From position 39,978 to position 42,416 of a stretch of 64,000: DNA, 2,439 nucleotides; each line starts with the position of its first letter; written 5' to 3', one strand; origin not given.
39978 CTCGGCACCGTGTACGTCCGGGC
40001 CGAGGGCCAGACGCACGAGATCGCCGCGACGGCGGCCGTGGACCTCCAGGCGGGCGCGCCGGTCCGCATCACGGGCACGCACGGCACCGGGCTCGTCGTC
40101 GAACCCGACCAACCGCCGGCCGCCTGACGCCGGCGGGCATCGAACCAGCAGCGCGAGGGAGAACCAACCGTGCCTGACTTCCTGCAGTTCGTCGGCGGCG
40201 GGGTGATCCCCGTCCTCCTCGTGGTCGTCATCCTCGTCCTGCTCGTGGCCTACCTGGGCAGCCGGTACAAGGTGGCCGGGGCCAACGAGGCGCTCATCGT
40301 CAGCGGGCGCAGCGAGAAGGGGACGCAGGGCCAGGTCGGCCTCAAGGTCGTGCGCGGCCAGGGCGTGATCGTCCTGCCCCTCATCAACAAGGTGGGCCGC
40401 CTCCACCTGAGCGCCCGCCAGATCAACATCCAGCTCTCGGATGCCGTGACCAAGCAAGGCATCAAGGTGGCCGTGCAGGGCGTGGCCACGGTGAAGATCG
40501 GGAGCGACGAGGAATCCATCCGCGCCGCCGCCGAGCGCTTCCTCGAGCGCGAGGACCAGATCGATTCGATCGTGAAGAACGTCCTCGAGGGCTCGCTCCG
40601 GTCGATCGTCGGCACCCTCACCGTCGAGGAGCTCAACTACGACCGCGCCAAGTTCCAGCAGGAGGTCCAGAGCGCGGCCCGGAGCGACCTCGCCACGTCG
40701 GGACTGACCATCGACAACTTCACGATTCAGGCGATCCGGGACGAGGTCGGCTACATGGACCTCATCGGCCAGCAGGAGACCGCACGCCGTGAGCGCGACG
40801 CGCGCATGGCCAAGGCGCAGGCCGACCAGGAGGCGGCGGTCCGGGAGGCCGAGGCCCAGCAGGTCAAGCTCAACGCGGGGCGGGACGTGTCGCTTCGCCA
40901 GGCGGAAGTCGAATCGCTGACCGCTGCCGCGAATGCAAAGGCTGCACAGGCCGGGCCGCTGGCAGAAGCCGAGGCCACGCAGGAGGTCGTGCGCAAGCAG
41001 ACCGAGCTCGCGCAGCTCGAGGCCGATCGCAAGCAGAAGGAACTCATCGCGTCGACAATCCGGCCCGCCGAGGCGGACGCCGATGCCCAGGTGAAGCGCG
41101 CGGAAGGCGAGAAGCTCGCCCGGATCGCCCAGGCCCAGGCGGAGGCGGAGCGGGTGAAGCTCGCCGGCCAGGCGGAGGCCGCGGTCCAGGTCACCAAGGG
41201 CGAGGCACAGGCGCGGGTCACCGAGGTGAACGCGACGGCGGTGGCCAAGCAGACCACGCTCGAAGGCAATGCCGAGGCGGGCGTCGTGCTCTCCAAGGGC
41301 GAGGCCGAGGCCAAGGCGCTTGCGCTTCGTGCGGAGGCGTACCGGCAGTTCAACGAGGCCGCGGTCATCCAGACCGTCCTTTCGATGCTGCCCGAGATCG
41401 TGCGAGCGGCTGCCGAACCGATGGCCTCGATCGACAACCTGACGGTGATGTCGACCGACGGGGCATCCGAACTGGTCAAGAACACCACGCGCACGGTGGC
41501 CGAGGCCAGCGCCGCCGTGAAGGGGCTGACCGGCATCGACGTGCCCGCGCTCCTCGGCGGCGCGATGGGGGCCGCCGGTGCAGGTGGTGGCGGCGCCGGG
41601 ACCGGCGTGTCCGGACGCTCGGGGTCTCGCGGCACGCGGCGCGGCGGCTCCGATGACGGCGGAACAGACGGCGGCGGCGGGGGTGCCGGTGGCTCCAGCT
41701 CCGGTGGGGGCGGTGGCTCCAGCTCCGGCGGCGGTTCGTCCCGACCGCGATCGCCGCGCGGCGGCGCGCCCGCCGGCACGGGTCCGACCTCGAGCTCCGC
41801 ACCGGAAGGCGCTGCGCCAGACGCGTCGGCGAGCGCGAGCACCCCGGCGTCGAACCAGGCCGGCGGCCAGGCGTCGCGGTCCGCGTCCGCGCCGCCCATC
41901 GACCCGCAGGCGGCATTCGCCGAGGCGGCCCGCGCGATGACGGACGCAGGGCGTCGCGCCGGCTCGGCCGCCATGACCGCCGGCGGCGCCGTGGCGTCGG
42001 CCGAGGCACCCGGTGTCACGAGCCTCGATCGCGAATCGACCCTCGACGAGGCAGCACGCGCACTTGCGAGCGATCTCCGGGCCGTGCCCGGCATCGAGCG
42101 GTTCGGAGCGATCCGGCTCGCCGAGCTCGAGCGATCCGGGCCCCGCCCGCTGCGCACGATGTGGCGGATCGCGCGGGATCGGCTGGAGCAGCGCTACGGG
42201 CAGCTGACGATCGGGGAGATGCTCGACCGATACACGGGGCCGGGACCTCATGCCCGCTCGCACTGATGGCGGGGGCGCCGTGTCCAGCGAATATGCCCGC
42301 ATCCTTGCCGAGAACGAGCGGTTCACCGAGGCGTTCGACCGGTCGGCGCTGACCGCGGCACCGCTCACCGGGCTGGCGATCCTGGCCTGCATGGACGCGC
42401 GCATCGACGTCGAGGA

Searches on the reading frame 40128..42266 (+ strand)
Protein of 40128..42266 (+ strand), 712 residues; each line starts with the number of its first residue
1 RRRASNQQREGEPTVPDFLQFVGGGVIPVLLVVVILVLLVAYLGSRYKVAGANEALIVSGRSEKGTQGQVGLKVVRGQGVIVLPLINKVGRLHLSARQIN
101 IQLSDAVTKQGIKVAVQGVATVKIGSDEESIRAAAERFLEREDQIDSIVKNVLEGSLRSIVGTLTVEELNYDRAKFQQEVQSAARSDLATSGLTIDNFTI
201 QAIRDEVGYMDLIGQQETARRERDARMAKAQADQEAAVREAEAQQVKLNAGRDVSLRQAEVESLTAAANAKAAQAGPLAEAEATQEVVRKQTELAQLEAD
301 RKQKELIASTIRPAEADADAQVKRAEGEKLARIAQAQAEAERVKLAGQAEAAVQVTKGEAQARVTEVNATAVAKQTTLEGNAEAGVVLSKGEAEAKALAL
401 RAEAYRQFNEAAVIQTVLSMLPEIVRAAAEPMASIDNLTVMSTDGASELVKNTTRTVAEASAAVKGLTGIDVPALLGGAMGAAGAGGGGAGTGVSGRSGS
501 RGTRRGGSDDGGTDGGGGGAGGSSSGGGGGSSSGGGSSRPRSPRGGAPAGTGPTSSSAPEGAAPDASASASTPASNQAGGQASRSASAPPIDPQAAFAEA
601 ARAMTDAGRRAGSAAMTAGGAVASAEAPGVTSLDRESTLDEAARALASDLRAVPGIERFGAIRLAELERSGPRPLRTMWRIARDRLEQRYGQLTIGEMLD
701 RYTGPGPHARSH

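Call 50: search_protein_families(library=pfam, proteins=[window:40128-42266:+], max_evalue=0.00001)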
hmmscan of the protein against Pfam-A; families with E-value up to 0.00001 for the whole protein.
window:40128-42266:+ (712 aa): 2 families
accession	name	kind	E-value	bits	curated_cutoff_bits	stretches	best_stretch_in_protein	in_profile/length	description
PF01145.31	Band_7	-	1.2e-24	87.8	23.6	1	49-233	2-175/176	SPFH domain / Band 7 family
PF15975.10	Flot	-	1.5e-08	35.2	27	1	371-465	2-95/124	Flotillin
